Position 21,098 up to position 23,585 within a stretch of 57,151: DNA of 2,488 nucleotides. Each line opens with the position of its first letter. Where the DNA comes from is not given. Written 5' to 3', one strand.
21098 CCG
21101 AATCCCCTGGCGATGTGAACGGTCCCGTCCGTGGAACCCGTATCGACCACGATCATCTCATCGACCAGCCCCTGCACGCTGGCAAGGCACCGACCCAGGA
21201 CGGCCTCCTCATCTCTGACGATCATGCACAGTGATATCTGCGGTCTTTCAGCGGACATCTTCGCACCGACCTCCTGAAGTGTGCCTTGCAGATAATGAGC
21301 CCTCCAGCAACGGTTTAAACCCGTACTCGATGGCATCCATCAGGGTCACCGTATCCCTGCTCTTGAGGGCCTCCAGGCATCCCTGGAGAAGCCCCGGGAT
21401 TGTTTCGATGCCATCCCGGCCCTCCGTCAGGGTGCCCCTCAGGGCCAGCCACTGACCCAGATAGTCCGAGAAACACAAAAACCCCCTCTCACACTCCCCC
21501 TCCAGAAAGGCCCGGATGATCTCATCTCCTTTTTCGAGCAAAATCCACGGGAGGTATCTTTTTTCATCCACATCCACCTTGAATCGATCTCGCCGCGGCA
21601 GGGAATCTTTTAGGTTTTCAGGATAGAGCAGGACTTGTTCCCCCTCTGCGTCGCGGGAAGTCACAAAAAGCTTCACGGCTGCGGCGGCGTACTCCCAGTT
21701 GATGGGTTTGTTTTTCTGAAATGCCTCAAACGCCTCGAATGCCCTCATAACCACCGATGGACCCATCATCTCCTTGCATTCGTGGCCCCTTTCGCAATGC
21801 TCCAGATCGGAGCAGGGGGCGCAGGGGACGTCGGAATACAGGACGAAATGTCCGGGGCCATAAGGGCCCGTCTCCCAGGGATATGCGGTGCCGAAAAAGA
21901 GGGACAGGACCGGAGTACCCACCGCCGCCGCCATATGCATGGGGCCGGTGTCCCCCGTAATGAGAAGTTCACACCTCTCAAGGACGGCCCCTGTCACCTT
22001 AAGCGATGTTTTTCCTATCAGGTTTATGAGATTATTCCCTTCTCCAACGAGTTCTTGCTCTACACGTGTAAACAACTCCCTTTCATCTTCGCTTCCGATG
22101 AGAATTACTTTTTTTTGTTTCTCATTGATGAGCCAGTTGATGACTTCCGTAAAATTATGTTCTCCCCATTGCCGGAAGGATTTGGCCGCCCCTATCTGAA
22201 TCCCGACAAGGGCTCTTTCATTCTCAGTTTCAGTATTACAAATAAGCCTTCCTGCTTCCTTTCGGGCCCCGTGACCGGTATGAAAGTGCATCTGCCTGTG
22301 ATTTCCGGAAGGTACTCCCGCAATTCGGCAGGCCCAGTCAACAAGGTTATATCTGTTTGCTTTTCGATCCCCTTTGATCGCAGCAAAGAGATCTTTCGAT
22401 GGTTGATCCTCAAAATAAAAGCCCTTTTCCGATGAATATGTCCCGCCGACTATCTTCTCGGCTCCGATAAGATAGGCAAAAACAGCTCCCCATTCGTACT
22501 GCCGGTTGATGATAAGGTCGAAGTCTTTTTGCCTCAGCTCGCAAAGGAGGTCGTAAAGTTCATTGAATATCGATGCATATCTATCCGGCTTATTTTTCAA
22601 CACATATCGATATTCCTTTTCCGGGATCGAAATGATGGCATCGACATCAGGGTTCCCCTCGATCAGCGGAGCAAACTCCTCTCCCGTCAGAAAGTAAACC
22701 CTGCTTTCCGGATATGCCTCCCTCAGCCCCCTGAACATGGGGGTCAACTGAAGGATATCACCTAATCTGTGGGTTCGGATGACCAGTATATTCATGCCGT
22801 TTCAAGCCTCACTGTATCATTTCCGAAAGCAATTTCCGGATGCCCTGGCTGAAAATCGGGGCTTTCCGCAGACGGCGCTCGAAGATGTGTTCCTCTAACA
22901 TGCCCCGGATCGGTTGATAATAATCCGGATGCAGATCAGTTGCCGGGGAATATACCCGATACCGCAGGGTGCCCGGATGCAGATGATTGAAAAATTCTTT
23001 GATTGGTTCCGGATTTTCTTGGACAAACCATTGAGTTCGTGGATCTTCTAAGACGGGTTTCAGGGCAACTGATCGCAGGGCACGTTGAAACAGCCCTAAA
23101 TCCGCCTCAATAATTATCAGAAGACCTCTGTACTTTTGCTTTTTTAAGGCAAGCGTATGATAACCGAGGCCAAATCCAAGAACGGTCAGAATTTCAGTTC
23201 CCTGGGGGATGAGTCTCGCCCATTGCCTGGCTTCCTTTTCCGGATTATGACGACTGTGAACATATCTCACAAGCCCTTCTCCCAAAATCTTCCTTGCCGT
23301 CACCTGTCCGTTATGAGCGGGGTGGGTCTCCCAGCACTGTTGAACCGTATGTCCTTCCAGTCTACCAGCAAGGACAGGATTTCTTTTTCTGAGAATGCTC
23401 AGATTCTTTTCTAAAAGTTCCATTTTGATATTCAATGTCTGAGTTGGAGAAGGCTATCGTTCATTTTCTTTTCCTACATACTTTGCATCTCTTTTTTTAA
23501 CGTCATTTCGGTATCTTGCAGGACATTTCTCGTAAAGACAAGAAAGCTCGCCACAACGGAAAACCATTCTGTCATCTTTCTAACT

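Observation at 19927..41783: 22 tightly packed genes form a ~22-kb pseudaminic-acid type flagellin glycosylation island abutting the flagellin gene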

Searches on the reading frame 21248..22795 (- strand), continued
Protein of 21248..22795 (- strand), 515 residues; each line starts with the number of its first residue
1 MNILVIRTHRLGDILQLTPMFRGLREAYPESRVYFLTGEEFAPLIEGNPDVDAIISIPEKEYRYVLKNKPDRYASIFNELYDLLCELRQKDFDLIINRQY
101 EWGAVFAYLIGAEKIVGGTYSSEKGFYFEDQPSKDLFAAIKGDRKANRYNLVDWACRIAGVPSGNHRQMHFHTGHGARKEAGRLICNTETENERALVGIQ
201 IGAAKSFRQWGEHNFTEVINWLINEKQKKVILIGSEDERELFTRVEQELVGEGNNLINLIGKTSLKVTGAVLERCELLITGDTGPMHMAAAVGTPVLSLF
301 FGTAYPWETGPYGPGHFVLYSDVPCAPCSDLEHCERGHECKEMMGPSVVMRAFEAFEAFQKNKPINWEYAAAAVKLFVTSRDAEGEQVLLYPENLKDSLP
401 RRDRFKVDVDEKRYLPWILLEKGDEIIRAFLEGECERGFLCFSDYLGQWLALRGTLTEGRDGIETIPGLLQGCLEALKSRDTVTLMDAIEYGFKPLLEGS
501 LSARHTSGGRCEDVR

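Call 27: find_related_loci(query=A1, collection=genome_contigs, flank=10000)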
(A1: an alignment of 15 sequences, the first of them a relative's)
Query A1 (515 aa) in genome_contigs; peptide patterns used: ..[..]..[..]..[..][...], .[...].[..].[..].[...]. (x = any residue, [..] = any of these).
60 stretches matched a pattern; 23 encode a relative of the query (tblastn E <= 1e-3); 21 distinct loci.
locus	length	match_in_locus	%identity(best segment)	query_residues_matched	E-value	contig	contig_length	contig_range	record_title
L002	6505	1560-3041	64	1-498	0e+0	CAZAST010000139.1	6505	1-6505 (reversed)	MAG TPA_asm: uncultured Syntrophaceae bacterium isolate SRP192927_co6_553 genome assembly, contig: NODE_32436_length_650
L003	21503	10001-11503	64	1-500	0e+0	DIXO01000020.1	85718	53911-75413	MAG TPA_asm: Syntrophaceae bacterium UBA6078 UBA6078_contig_649, whole genome shotgun sequence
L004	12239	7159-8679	55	1-505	0e+0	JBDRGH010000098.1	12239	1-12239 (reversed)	MAG: Pseudomonadota bacterium isolate MEGAHIT-group-1.416 k141_2763824, whole genome shotgun sequence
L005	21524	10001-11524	47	1-498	1e-144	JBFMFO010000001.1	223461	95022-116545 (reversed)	MAG: Thermodesulfobacteriota bacterium isolate MAG273 MAG273_1, whole genome shotgun sequence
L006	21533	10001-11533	44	1-498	2e-141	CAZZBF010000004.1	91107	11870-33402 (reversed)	MAG TPA_asm: uncultured Syntrophales bacterium isolate binchicken_co405_343 genome assembly, contig: NODE_312_length_911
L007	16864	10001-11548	46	1-503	2e-140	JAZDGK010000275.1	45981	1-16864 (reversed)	MAG: Pseudomonadota bacterium isolate MEGAHIT-group-0.260 k141_12537013, whole genome shotgun sequence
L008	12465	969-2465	48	1-497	2e-140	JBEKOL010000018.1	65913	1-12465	MAG: Syntrophales bacterium isolate SPRUCE 43 SPRUCE_43_18, whole genome shotgun sequence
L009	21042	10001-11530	46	1-498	4e-140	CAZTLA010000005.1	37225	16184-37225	MAG TPA_asm: uncultured Syntrophales bacterium isolate binchicken_co232_232 genome assembly, contig: NODE_1817_length_37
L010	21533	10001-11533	43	1-498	3e-134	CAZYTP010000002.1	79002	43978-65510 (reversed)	MAG TPA_asm: uncultured Syntrophales bacterium isolate SRP178699_co2_308 genome assembly, contig: NODE_62_length_79002_c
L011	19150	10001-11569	42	1-512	2e-132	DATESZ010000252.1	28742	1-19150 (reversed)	MAG TPA_asm: Syntrophales bacterium isolate SMAG_U8302 k141_2261897, whole genome shotgun sequence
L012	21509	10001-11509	39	1-498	1e-118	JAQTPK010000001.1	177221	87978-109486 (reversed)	MAG: Syntrophales bacterium isolate STB_114 NODE_187_length_177221_cov_7.871215_Sandtown_B, whole genome shotgun sequenc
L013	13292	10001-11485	41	1-491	1e-116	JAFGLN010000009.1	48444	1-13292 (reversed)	MAG: Deltaproteobacteria bacterium isolate Zod_Metabat.402 k87_1360091, whole genome shotgun sequence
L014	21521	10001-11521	40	1-498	2e-113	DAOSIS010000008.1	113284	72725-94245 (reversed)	MAG TPA_asm: Syntrophales bacterium isolate AMR_MDS_1695 NODE_178_length_113284_cov_8.753411, whole genome shotgun seque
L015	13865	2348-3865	41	1-496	2e-112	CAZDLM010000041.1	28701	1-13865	MAG TPA_asm: uncultured Syntrophaceae bacterium isolate SRP263991_co1_532 genome assembly, contig: NODE_2034_length_2870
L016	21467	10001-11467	56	1-498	0e+0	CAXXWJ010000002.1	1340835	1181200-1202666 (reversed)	MAG: Syntrophales bacterium isolate 245eff7d-e5b7-4493-ab22-9b904db7233a genome assembly, contig: contig_2, whole genome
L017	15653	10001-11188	36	2-391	4e-77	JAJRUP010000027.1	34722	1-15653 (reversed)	MAG: bacterium isolate Dive96_bin10.193 k141_668671, whole genome shotgun sequence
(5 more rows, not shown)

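Call 41: predict_structure(alignment_id=A1)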
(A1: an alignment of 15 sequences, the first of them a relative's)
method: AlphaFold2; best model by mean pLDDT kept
length: 515 residues; sequences in the alignment: 15
mean_pLDDT: 82.7   pTM: 0.75
mean pLDDT of the five models: 82.7, 82.5, 81.5, 81.4, 81.2
residues with pLDDT >= 90: 233; 70-90: 197; 50-70: 50; < 50: 35
segments of 3 or more residues with pLDDT < 50: 189-191, 397-413, 457-459, 506-515
pLDDT, mean of each block of 10 residues (from residue 1): 95 94 93 96 92 94 91 93 96 93 90 92 87 91 85 94 77 86 71 81 64 92 94 89 85 83 93 94 93 93 82 91 68 73 89 91 77 86 86 65 34 63 88 84 75 53 68 84 91 82 49 27
secondary structure, 60 per line:
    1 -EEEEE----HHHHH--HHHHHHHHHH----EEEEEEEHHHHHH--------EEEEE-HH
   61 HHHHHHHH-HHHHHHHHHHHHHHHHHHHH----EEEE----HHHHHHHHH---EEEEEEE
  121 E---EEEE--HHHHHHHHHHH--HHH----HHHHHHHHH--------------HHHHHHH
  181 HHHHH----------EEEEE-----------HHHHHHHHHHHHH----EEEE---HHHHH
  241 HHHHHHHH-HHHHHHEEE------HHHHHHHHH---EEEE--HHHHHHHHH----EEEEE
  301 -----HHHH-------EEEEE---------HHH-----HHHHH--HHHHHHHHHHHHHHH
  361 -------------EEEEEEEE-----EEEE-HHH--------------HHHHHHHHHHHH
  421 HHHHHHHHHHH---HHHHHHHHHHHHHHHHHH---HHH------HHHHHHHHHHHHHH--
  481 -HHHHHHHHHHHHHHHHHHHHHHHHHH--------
elements in order: E2-6 H11-15 H18-27 E32-38 H39-44 E53-57 H59-68 H70-89 E94-97 H102-110 E114-121 E125-128 H131-141 H151-159 H174-185 E196-200 H212-224 E229-232 H236-248 H250-255 E256-258 H265-273 E277-280 H283-291 E296-300 H306-309 E317-321 H339-343 H346-360 E374-381 E387-390 H409-431 H435-452 H465-478 H482-507

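Call 44: fold_search(model_id=the predicted structure, library=pdb)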
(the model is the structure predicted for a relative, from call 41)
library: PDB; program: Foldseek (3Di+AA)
matches with E <= 10: 1702; with E <= 0.001: 242
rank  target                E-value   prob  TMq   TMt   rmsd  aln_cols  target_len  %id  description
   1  3tov_B                3.7e-19  1.00  0.56  0.82   4.0       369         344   22  The crystal structure of the glycosyl transferase family 9 from Veillonella parvula DSM 2008 (released 2011-09-21)
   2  3tov_A                4.3e-18  1.00  0.51  0.74   3.2       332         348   22  The crystal structure of the glycosyl transferase family 9 from Veillonella parvula DSM 2008 (released 2011-09-21)
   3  1psw                  6.4e-18  1.00  0.51  0.77   5.0       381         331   19  Structure of E. coli ADP-heptose lps heptosyltransferase II (released 2003-07-08)
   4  6dfe_B                7.8e-16  1.00  0.50  0.76   6.0       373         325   19  The structure of a ternary complex of E. coli WaaC (released 2018-09-05)
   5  2h1h_A                5.0e-15  1.00  0.49  0.76   6.0       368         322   19  E. coli heptosyltransferase WaaC with ADP-2-deoxy-2-fluoro heptose (released 2007-05-22)
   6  2gt1_A                9.2e-15  1.00  0.49  0.75   6.1       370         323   18  E. coli heptosyltransferase WaaC. (released 2007-05-01)
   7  2h1f_A                9.2e-15  1.00  0.48  0.74   6.2       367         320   18  E. coli heptosyltransferase WaaC with ADP (released 2007-05-22)
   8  2h1h_B                2.8e-14  1.00  0.47  0.74   6.3       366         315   18  E. coli heptosyltransferase WaaC with ADP-2-deoxy-2-fluoro heptose (released 2007-05-22)
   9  2gt1_B                9.0e-13  1.00  0.45  0.73   6.5       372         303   18  E. coli heptosyltransferase WaaC. (released 2007-05-01)
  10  9grx_1                1.0e-09  1.00  0.39  0.49   6.2       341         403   15  NDH-PSI-LHCI supercomplex from S. oleracea (released 2025-02-12)
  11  4rap_L                3.3e-08  1.00  0.41  0.55   7.4       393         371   12  Crystal structure of bacterial iron-containing dodecameric glycosyltransferase TibC from enterotoxigenic E.coli H10407 (released 2014-10-29)
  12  4rap_J                4.6e-08  1.00  0.39  0.51   7.9       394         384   13  Crystal structure of bacterial iron-containing dodecameric glycosyltransferase TibC from enterotoxigenic E.coli H10407 (released 2014-10-29)
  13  7f9o_6                6.1e-08  1.00  0.42  0.60   7.3       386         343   13  PSI-NDH supercomplex of Barley (released 2021-12-22)
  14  7vlb_A                6.9e-08  1.00  0.28  0.36  14.6       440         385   15  Crystal structure of UGT109A1 from Bacillus (released 2022-10-05)
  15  1f6d_B                7.3e-08  1.00  0.32  0.42   9.4       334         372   13  THE STRUCTURE OF UDP-N-ACETYLGLUCOSAMINE 2-EPIMERASE FROM E. COLI. (released 2000-12-13)
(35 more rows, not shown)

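Call 61: search_protein_families(library=pfam, proteins=[L017:1753-2904:-, L017:3057-5495:-, L017:5508-6122:-, L017:6302-7885:+, L017:7975-8985:+, L017:9240-9974:+, L017:9971-11587:+, L017:11646-12635:-, L017:12724-14547:+, L017:14544-15176:+], max_evalue=0.0001)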
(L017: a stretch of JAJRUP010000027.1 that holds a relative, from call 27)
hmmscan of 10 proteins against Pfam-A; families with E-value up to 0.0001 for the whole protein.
L017:1753-2904:- (383 aa): 2 families
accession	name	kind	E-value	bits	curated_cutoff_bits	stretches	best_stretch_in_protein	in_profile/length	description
PF13286.11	HD_assoc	-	5.2e-29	101.1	22.2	1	288-375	1-91/91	Phosphohydrolase-associated domain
PF01966.28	HD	-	1.2e-17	64.6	22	1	71-199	1-114/116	HD domain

L017:3057-5495:- (812 aa): 5 families
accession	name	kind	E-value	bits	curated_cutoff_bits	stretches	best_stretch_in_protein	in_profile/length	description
PF07603.17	Lcl_C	-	2.2e-54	183.2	34.9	2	59-188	2-117/117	Lcl C-terminal domain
PF11617.13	Cu-binding_MopE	-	1.4e-28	99.2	27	6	658-674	14-30/30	Putative metal-binding motif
PF13620.12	CarboxypepD_reg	-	4.6e-07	30.5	32.3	1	381-435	2-60/82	Carboxypeptidase regulatory-like domain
PF17210.9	SdrD_B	-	9.8e-07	29.4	29.7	1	390-439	22-75/112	SdrD B-like domain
PF13715.12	CarbopepD_reg_2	-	4.8e-06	27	32.2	1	381-434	1-55/88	CarboxypepD_reg-like domain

L017:5508-6122:- (204 aa): 1 family
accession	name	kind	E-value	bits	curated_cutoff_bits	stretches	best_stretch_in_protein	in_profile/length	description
PF07238.19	PilZ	-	3.4e-11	43.8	22.5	1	102-184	25-101/102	PilZ domain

L017:6302-7885:+ (527 aa): 0 families

L017:7975-8985:+ (336 aa): 0 families

L017:9240-9974:+ (244 aa): 0 families

L017:9971-11587:+ (538 aa): 1 family
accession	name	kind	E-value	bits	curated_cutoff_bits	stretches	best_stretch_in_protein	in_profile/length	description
PF01075.23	Glyco_transf_9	-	6.4e-26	91.6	22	1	90-339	2-237/247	Glycosyltransferase family 9 (heptosyltransferase)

L017:11646-12635:- (329 aa): 3 families
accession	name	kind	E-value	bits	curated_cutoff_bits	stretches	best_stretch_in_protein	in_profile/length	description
PF00534.26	Glycos_transf_1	-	1.3e-14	54.5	26.4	1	212-301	81-171/172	Glycosyl transferases group 1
PF13692.12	Glyco_trans_1_4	-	1.1e-11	45.6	27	1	215-288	68-142/142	Glycosyl transferases group 1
PF13524.12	Glyco_trans_1_2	-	2.9e-07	31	25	1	213-310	36-136/144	Glycosyl transferase-like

L017:12724-14547:+ (607 aa): 8 families
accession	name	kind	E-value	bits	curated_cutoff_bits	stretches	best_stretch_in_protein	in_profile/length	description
PF08447.18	PAS_3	-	4.9e-21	75.2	25.6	1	283-369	2-88/89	PAS fold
PF13185.12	GAF_2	-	3.7e-18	66.5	28.6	1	78-214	3-135/136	GAF domain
PF07730.19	HisKA_3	-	4.7e-16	59.5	24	1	404-469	1-66/68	Histidine kinase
PF02518.31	HATPase_c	-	1.7e-14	54.7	26.4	1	511-602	3-110/111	Histidine kinase-, DNA gyrase B-, and HSP90-like ATPase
PF01590.32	GAF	-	2.7e-08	34.8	22.4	1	79-214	2-133/133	GAF domain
PF13492.12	GAF_3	-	4.9e-05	24.2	27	0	164-215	76-128/129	GAF domain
PF13581.12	HATPase_c_2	-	6.9e-05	23.3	27.4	0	510-565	28-87/127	Histidine kinase-like ATPase domain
PF08448.16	PAS_4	-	7.2e-05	23.4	23.1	1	291-378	26-110/110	PAS fold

L017:14544-15176:+ (210 aa): 2 families
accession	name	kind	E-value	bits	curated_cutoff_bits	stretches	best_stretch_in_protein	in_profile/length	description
PF00072.30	Response_reg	-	7.6e-28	97.3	30.2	1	5-117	1-111/111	Response regulator receiver domain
PF00196.25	GerE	-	2.6e-17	62.6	23.5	1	149-204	2-57/57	Bacterial regulatory proteins, luxR family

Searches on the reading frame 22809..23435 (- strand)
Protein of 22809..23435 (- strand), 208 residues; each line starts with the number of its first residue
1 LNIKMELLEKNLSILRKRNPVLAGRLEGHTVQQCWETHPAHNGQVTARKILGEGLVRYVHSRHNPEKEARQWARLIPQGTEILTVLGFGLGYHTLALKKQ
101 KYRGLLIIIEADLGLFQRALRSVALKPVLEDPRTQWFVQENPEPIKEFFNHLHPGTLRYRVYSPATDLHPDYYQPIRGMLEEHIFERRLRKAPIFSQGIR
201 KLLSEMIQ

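Call 6: search_protein_families(library=ncbifam, proteins=[window:22809-23435:-], max_evalue=0.00001)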
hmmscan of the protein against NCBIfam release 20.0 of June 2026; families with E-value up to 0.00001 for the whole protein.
window:22809-23435:- (208 aa): 0 families

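Call 7: search_protein_families(library=pfam, proteins=[window:22809-23435:-], max_evalue=0.001)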
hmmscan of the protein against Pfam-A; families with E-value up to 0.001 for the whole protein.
window:22809-23435:- (208 aa): 1 family
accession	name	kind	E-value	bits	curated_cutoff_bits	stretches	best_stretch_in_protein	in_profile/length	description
PF20157.4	Maf_flag10_N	-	3.9e-07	30.2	23.5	1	66-131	102-163/228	Glycosyltransferase Maf N-terminal domain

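Call 65: find_homologous_proteins(query=window:22809-23423:-, max_evalue=0.00001)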
Query window:22809-23423:- (204 aa): 10 proteins with E <= 0.00001 among 176 candidates.
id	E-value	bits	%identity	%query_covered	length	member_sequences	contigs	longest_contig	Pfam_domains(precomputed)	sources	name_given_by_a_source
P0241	7.3e-134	462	100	100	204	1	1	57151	PF20157.5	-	-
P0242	2.9e-98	346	78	99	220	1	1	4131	PF20157.5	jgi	jgi:hypothetical protein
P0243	5.2e-77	276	61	100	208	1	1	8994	PF20157.5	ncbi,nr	ncbi:MAG: hypothetical protein JXI32_08945 [Deltaproteobacteria bacterium]|nr:hypothetical protein [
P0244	1.7e-74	268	60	100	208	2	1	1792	-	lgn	-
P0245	1.2e-68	249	57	100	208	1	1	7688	-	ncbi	-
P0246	3.1e-66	241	57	98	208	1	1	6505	-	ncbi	-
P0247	1.1e-64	236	56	97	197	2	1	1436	-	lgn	-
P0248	5.2e-63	230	54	99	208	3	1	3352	PF20157.5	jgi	jgi:hypothetical protein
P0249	7.6e-59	217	51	99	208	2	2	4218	PF20157.5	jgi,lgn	-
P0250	4.2e-58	214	51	99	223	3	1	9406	PF20157.5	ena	-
